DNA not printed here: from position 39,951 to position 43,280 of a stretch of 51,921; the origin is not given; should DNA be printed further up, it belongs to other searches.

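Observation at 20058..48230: Compact 28-kb FAAL-primed NRPS lipopeptide cluster with halogenase and kynurenine monooxygenase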

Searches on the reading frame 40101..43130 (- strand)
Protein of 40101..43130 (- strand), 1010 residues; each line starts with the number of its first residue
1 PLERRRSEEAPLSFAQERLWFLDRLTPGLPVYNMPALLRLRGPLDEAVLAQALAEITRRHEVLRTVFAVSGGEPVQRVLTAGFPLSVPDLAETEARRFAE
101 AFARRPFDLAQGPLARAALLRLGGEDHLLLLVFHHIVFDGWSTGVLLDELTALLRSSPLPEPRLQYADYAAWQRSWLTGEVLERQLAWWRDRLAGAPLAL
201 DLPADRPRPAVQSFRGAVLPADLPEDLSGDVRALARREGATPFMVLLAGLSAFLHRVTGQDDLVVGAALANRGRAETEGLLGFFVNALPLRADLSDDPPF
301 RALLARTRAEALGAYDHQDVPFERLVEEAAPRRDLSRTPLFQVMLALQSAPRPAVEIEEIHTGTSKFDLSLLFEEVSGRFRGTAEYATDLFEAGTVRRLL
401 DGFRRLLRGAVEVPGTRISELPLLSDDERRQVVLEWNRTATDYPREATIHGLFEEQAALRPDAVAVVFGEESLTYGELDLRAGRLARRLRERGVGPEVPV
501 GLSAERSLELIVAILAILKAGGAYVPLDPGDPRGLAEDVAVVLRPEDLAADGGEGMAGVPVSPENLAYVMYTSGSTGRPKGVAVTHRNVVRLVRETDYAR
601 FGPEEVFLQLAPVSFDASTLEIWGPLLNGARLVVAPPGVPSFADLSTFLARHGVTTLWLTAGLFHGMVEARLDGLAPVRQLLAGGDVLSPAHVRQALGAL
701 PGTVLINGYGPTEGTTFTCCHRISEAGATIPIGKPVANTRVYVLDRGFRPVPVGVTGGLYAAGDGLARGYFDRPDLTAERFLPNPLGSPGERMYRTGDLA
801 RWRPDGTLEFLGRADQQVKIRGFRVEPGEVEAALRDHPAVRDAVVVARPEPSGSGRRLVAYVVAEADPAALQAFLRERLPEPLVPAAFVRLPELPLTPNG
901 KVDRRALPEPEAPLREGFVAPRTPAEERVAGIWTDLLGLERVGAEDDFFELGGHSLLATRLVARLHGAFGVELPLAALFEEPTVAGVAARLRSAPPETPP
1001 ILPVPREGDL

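Call 20: search_protein_families(library=pfam, proteins=[window:40101-43130:-], max_evalue=0.01)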
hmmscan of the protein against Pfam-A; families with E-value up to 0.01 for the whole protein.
window:40101-43130:- (1010 aa): 4 families
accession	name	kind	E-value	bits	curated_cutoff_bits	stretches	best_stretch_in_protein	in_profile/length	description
PF00668.25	Condensation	-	3.9e-100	336.1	30.6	1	8-432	3-455/456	Condensation domain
PF00501.34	AMP-binding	-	7e-80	269.1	29.9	2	557-771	155-384/384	AMP-binding enzyme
PF00550.31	PP-binding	-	2.6e-17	63.3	20.8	1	927-991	1-67/67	Phosphopantetheine attachment site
PF13193.12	AMP-binding_C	-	2.4e-15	57.7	24.5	1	829-901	1-76/76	AMP-binding enzyme C-terminal domain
